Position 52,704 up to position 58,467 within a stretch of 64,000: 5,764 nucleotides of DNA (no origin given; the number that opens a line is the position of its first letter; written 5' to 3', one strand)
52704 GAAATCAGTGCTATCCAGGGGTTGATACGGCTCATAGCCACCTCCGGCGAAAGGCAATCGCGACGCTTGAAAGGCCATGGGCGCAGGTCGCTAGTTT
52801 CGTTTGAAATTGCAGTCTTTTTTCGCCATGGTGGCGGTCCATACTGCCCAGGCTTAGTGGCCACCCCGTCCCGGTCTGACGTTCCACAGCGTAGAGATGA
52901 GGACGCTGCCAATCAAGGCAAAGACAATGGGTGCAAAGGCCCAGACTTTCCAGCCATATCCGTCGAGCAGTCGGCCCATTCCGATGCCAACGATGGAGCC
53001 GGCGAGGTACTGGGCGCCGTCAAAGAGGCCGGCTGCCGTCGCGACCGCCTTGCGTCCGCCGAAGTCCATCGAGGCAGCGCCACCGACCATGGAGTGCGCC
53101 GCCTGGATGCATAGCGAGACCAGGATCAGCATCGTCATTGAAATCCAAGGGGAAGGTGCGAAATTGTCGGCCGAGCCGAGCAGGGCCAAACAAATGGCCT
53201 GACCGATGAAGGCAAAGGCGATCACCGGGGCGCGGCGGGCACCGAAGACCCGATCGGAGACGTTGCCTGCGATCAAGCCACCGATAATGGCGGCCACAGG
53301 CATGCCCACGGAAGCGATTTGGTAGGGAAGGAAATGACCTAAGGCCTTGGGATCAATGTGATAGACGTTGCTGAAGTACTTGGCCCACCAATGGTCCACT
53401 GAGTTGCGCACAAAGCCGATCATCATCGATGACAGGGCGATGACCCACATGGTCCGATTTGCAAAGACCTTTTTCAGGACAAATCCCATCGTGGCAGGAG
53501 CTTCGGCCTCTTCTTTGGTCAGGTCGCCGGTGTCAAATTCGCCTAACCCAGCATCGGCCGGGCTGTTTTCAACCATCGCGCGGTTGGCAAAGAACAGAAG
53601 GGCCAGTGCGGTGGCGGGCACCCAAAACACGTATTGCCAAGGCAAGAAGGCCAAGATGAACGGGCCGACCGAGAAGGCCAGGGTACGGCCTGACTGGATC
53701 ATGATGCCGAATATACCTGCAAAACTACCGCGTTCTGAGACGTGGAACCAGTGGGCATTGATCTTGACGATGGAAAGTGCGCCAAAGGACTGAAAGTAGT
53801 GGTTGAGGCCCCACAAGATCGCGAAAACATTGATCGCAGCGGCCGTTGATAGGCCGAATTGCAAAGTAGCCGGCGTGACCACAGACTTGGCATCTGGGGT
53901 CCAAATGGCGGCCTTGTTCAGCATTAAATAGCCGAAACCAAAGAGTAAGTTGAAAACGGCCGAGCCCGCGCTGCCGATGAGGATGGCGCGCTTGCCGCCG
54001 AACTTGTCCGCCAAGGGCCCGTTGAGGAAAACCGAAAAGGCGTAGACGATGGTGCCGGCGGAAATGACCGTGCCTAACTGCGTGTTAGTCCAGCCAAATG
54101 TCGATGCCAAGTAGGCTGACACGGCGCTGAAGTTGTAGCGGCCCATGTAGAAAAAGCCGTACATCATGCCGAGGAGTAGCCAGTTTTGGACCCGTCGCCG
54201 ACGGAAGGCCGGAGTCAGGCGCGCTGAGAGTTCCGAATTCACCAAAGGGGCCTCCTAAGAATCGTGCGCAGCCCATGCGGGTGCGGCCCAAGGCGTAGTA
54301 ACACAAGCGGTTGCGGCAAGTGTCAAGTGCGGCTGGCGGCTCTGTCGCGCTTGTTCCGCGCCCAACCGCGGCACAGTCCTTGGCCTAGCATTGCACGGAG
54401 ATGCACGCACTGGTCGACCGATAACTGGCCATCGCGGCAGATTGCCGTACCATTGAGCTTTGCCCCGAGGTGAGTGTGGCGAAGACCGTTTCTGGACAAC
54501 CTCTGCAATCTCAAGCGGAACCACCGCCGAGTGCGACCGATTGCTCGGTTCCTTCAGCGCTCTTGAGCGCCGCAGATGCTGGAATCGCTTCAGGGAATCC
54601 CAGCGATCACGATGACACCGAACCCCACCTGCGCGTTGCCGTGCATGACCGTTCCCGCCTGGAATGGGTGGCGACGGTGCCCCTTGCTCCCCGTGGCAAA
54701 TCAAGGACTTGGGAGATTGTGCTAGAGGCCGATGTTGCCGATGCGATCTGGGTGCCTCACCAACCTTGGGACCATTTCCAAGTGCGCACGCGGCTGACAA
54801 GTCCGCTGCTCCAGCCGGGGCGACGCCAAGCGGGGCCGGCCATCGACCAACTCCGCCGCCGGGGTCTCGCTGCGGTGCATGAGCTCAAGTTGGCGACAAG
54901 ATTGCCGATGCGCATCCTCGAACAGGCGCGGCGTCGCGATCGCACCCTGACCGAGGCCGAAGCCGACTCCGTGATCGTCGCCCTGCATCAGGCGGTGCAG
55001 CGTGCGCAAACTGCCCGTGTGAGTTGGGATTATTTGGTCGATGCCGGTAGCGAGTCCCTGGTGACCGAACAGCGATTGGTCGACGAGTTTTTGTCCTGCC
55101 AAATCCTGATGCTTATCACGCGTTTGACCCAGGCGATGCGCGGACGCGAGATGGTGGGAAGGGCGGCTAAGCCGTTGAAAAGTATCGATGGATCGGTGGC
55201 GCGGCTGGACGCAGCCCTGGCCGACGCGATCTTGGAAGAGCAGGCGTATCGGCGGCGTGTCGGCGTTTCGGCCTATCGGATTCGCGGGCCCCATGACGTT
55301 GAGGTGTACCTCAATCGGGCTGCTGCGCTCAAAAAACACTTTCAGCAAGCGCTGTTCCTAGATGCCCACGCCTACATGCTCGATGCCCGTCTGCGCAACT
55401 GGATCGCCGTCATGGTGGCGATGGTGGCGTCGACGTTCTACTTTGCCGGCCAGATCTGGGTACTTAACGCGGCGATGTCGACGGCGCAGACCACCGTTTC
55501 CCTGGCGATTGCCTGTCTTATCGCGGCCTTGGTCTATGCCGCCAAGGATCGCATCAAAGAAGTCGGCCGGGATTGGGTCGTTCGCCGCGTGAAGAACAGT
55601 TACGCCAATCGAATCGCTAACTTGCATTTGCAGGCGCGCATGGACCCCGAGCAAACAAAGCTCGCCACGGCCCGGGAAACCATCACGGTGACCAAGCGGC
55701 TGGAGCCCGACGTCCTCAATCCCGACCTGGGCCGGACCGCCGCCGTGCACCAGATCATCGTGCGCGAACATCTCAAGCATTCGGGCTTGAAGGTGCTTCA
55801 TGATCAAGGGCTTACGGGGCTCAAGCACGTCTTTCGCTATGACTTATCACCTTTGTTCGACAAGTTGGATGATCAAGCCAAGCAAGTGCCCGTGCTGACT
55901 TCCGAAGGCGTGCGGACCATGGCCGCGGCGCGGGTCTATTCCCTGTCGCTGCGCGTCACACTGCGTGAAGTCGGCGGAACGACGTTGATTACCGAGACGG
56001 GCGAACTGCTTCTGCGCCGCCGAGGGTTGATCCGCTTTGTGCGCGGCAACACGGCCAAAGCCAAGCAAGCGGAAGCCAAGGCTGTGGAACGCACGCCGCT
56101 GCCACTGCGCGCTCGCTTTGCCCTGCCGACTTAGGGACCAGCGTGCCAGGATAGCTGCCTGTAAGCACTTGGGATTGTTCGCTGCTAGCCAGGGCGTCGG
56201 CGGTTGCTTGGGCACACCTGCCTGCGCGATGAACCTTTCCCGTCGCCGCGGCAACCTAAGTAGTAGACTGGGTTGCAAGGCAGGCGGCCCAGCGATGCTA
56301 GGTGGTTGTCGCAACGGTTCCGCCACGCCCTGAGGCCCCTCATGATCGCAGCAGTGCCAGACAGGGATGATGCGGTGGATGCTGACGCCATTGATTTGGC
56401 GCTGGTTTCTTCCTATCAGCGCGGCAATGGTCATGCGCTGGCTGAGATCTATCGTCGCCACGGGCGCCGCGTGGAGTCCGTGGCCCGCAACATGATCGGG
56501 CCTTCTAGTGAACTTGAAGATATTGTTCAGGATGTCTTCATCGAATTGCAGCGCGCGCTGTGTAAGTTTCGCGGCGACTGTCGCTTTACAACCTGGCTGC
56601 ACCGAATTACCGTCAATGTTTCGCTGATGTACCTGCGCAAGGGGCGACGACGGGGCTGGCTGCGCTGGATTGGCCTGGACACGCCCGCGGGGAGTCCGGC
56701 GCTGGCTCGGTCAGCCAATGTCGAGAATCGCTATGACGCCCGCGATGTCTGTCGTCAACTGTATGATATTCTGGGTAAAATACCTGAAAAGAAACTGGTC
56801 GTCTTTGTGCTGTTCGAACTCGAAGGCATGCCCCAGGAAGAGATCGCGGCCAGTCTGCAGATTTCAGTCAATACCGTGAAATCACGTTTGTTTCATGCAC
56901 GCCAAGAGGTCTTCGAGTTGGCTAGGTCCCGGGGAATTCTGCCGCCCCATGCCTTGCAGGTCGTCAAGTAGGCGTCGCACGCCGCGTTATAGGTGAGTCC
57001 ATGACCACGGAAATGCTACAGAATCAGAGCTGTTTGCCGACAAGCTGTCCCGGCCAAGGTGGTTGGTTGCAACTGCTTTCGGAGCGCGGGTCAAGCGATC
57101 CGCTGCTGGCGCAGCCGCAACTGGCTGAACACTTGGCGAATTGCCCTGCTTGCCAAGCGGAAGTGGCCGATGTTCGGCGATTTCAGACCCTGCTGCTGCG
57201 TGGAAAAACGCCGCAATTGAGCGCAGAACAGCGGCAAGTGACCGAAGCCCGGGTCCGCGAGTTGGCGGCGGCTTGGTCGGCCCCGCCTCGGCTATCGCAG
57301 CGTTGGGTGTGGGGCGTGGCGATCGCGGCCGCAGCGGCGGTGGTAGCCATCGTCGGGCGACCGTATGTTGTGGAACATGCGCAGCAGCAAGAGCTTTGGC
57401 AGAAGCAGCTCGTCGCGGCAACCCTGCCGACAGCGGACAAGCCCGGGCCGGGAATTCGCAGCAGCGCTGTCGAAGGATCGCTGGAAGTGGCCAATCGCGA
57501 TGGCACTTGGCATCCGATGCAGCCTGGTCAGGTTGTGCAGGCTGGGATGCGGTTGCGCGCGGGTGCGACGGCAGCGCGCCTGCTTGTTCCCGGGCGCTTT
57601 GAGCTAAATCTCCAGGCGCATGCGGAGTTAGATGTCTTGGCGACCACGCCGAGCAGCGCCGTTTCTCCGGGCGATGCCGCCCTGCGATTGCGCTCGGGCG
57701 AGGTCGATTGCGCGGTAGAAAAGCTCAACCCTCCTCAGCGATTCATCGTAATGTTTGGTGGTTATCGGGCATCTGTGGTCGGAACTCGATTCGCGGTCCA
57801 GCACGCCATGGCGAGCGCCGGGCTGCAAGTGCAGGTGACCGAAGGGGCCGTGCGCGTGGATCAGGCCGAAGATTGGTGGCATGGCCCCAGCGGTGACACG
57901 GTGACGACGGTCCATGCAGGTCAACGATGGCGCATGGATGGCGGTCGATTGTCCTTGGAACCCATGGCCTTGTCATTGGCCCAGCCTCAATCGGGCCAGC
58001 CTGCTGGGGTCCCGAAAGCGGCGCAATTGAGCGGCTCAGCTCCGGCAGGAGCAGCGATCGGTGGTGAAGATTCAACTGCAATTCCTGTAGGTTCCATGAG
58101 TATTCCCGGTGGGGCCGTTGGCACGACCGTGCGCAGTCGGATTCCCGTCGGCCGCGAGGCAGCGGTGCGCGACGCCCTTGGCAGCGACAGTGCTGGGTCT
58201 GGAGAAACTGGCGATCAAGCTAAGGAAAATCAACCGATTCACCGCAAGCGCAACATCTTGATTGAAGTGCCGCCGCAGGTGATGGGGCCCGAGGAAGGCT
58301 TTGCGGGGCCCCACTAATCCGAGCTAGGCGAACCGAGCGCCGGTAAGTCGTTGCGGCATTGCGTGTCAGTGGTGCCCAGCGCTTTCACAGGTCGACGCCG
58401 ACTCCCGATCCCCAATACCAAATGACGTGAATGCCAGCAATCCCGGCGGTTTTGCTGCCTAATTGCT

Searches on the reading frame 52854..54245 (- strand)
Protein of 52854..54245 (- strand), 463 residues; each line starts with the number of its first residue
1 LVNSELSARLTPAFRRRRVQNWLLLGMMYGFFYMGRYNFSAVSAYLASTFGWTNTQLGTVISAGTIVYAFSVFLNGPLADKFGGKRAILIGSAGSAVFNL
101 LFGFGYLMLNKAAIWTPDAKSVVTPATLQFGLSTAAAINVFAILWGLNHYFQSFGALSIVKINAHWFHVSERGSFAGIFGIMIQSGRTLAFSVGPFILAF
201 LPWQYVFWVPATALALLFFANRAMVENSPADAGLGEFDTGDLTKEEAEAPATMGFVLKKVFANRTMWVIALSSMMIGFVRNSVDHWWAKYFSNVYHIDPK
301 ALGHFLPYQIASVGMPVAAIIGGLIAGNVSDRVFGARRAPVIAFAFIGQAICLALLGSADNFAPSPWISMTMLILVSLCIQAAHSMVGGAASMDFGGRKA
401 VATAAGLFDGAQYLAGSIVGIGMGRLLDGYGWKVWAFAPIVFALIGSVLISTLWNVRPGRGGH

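Call 69: search_protein_families(library=pfam, proteins=[window:52854-54245:-], max_evalue=0.0001)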
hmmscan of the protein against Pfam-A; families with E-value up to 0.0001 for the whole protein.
window:52854-54245:- (463 aa): 1 family
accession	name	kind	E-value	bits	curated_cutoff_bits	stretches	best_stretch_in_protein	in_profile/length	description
PF07690.21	MFS_1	-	1.2e-30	107.1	33.4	2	27-315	3-254/347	Major Facilitator Superfamily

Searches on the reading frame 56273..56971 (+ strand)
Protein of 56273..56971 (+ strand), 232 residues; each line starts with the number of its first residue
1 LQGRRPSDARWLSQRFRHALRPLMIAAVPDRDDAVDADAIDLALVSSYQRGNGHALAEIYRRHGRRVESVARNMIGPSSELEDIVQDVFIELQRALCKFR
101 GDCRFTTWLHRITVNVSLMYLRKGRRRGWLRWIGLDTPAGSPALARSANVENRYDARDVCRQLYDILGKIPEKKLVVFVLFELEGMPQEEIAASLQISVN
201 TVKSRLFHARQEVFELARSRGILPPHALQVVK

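Call 69: search_protein_families(library=pfam, proteins=[window:56273-56971:+], max_evalue=0.0001)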
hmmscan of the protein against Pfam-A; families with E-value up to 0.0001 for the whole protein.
window:56273-56971:+ (232 aa): 3 families
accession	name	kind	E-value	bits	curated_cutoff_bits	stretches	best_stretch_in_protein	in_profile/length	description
PF04542.20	Sigma70_r2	-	8.7e-18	64.3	24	1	59-127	1-71/71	Sigma-70 region 2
PF08281.18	Sigma70_r4_2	-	5.6e-14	52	25.7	1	161-212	2-53/54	Sigma-70, region 4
PF04545.22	Sigma70_r4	-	2e-06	27.6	24.1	1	167-212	2-47/50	Sigma-70, region 4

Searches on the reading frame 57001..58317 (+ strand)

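Call 69: search_protein_families(library=pfam, proteins=[window:57001-58317:+], max_evalue=0.0001)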
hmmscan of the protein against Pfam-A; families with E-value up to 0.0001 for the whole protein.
window:57001-58317:+ (438 aa): 1 family
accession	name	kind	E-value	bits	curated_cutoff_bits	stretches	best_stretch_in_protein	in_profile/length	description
PF04773.18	FecR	-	2.5e-07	31.5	24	1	191-285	10-97/97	FecR protein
